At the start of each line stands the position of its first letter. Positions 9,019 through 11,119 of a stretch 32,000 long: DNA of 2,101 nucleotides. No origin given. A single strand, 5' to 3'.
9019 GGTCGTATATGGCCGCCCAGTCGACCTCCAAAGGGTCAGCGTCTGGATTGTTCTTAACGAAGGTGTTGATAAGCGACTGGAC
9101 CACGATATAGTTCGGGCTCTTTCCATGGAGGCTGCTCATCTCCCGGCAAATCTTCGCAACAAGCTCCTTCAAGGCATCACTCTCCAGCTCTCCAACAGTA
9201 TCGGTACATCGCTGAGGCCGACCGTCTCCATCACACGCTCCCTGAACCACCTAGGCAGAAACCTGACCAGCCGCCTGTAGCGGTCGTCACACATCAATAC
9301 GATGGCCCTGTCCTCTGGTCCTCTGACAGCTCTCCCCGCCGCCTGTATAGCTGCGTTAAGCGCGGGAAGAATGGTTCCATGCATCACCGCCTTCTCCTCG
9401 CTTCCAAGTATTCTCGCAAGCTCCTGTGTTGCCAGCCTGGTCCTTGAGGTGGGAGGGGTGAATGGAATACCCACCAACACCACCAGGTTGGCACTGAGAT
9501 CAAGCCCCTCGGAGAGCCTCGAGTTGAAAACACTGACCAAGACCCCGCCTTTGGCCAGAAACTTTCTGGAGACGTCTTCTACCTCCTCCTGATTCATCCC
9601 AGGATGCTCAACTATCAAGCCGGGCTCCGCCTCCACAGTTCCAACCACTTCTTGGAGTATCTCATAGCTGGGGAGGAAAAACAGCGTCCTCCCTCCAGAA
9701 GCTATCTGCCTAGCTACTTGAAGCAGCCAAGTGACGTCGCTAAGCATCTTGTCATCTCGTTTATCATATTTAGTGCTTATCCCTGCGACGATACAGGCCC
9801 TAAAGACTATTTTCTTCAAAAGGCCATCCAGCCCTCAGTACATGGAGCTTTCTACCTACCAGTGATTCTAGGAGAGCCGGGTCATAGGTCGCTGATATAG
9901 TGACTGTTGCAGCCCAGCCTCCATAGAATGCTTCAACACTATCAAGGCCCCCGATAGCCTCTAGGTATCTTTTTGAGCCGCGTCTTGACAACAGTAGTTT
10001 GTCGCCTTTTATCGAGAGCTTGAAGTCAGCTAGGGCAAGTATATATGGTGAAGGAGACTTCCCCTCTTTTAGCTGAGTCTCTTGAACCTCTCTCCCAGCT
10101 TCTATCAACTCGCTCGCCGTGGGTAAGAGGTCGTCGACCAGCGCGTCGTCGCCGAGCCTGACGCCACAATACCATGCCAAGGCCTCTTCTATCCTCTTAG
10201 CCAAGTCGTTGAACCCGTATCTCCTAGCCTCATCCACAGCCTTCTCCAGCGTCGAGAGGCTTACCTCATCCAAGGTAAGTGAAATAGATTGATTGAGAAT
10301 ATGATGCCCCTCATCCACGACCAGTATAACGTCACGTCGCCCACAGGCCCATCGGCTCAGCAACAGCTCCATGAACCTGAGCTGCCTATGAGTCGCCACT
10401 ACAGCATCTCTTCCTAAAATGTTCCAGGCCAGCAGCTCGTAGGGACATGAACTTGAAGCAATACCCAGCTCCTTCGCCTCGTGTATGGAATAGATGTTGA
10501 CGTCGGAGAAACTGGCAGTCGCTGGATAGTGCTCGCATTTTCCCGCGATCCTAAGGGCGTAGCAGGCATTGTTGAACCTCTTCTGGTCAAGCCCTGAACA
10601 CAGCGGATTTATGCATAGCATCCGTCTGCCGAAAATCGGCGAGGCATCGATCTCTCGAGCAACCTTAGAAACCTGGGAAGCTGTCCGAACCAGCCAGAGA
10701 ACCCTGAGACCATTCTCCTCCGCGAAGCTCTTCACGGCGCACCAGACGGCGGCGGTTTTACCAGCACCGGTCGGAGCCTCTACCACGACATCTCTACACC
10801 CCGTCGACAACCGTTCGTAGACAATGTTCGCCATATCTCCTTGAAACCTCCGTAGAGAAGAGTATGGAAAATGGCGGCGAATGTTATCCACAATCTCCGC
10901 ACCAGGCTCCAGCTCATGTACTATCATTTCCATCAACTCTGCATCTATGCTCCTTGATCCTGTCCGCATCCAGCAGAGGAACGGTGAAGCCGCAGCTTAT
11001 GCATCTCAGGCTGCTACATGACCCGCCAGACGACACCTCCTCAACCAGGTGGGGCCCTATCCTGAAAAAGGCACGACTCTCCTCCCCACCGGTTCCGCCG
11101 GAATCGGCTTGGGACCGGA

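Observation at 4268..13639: Compact same-strand cluster: wHTH-CARF, pilin-like membrane protein, membrane ATPase, XPD helicase, extended PriL, membrane proteins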

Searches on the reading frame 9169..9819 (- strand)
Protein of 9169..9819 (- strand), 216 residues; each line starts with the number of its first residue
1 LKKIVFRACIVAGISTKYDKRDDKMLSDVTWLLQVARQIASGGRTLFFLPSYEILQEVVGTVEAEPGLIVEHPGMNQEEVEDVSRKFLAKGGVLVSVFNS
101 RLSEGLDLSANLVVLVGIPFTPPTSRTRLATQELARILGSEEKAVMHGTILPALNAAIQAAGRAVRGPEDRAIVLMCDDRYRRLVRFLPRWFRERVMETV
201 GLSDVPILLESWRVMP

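Call 5: search_protein_families(library=pfam, proteins=[window:9169-9819:-], max_evalue=0.1)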
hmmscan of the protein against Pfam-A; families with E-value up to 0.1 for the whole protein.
window:9169-9819:- (216 aa): 2 families
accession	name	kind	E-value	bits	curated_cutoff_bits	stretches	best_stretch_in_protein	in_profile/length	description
PF13307.12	Helicase_C_2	-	8.4e-24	85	25.3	1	41-194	8-169/170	Helicase C-terminal domain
PF00271.37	Helicase_C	-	2.6e-06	28.1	23.5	1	34-166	8-108/110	Helicase conserved C-terminal domain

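Call 6: search_protein_families(library=ncbifam, proteins=[window:9169-9819:-], max_evalue=0.1)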
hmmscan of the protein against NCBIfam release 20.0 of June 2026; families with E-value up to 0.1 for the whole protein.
window:9169-9819:- (216 aa): 7 families
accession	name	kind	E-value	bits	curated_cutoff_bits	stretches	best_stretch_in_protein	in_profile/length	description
TIGR00604.1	rad3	subfamily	4.3e-22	78.5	246.95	1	12-198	493-695/706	DNA repair helicase (rad3)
NF053712.1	repair_DEAH_YoaA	equivalog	3.5e-07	29.3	680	1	39-181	460-600/630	DNA repair helicase YoaA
NF008729.0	PRK11747.1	equivalog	4.6e-07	28.7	598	1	40-180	538-680/703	ATP-dependent DNA helicase DinG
NF005981.0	PRK08074.1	equivalog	3e-06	25.5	789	1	40-181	751-895/931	ATP-dependent DNA helicase DinG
TIGR01407.1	dinG_rel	hypoth_equivalog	5.6e-05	21.6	547.7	1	43-180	714-853/889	putative DnaQ family exonuclease/DinG family helicase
NF041062.1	DpdE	equivalog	0.05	11.5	500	1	24-122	524-626/1048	protein DpdE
NF005569.0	PRK07246.1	equivalog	0.052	11.8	794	1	101-181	703-784/820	bifunctional DnaQ family exonuclease/ATP-dependent helicase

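Call 31: search_protein_families(library=padloc, proteins=[window:9169-9819:-], max_evalue=0.01)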
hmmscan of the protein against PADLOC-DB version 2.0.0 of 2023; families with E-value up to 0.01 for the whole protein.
window:9169-9819:- (216 aa): 2 families
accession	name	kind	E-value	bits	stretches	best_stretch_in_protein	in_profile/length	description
PDLC01439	typeIV_DinG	-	1.5e-32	111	1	9-194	375-558/575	CAS-IV-A; associated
PDLC01729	typeIV_DinG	-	1.4e-08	32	1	22-181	448-617/666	Csf4_0_IVA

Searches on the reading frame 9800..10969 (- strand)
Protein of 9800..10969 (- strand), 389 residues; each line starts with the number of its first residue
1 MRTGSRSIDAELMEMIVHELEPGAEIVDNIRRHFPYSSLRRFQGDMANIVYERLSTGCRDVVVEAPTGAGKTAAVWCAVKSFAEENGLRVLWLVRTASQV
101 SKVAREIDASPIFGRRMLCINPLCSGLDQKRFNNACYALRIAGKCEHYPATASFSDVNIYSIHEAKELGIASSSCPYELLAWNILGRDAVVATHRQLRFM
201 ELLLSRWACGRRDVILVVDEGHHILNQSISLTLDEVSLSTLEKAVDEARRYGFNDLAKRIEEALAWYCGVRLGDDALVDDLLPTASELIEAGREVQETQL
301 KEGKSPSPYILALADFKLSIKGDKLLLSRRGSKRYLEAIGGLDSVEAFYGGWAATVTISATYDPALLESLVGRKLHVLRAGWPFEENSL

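Call 5: search_protein_families(library=pfam, proteins=[window:9800-10969:-], max_evalue=0.1)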
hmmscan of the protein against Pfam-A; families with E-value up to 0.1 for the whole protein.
window:9800-10969:- (389 aa): 6 families
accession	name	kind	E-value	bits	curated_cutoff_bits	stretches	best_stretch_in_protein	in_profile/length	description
PF06733.21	DEAD_2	-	2.4e-07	31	21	1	95-232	4-163/172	DEAD_2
PF00270.35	DEAD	-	3.3e-07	30.6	26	1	54-110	11-68/167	DEAD/DEAH box helicase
PF04851.21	ResIII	-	4.9e-06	27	22.5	1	38-107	3-73/164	Type III restriction enzyme, res subunit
PF25199.1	nSTAND_NTPase5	-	0.00011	22.4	34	1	54-110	37-93/145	Novel STAND NTPase 5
PF13191.12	AAA_16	-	0.00019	22.4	32.6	1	50-247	15-158/167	AAA ATPase domain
PF13604.12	AAA_30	-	0.0045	17.2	27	1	55-108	15-67/191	AAA domain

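Call 6: search_protein_families(library=ncbifam, proteins=[window:9800-10969:-], max_evalue=0.1)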
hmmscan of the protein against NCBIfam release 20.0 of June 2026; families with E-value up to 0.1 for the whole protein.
window:9800-10969:- (389 aa): 9 families
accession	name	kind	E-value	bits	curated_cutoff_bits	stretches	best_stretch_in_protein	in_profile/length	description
TIGR00604.1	rad3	subfamily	1.5e-12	47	246.95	1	31-252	3-261/706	DNA repair helicase (rad3)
NF008729.0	PRK11747.1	equivalog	1.4e-07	30.4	598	2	29-91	16-82/703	ATP-dependent DNA helicase DinG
TIGR03117.2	cas_csf4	equivalog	2.4e-06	26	400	1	60-109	149-198/800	type IV CRISPR-associated DEAD/DEAH-box helicase Csf4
TIGR01407.1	dinG_rel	hypoth_equivalog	4.7e-06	25.1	547.7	1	39-86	246-291/889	putative DnaQ family exonuclease/DinG family helicase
TIGR04121.1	DEXH_lig_assoc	equivalog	0.00096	17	850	1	41-93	16-68/804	ligase-associated DNA damage response DEXH box helicase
NF053712.1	repair_DEAH_YoaA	equivalog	0.0027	16.4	680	1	33-74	13-53/630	DNA repair helicase YoaA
NF005981.0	PRK08074.1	equivalog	0.0082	14.1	789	1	26-91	245-309/931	ATP-dependent DNA helicase DinG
TIGR01587.1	cas3_core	equivalog_domain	0.027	13.6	102.45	1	61-104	2-46/358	CRISPR-associated helicase Cas3'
TIGR02621.3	cas3_GSU0051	exception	0.051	12.3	400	1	52-83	23-55/854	type I-G CRISPR-associated helicase/endonuclease Cas3g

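Call 31: search_protein_families(library=padloc, proteins=[window:9800-10969:-], max_evalue=0.01)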
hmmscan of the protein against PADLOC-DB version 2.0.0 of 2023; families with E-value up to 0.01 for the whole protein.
window:9800-10969:- (389 aa): 11 families
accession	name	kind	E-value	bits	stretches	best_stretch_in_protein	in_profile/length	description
PDLC01439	typeIV_DinG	-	1.7e-25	87.8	1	29-290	7-265/575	CAS-IV-A; associated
PDLC04986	PDC-S28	-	4.8e-05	19.9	1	25-106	21-100/831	-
PDLC01321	typeIV_DinG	-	0.00033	17.6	0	213-252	186-225/559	CAS-IV-A; associated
PDLC04103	HerA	-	0.0011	15.4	1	213-254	441-482/579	-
PDLC01730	typeIV_DinG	-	0.0013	15.1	0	39-104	121-185/802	Csf4_1_IVA1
PDLC03960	SngC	-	0.0015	15.4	1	26-91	13-76/720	-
PDLC01007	typeIV_DinG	-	0.0018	14.9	0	61-106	19-65/676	CRISPR type AFERR-associated DEAD/DEAH-box helicase Csf4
PDLC01767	Cas3e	-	0.0036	13.8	1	32-89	182-232/680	-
PDLC00938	Cas3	-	0.0072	13.6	0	61-104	2-46/358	CRISPR-associated helicase Cas3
PDLC01252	Cas3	-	0.0078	13.7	0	61-96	2-38/324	CAS-I; effector_G3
PDLC04105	HerA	-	0.0099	12.5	0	209-253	415-460/576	-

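Call 103: find_encoding_contigs(protein=window:9800-10969:-, flank=3000, max_places=6)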
Protein window:9800-10969:- (389 aa): no gene with exactly this product is on record in the collection.
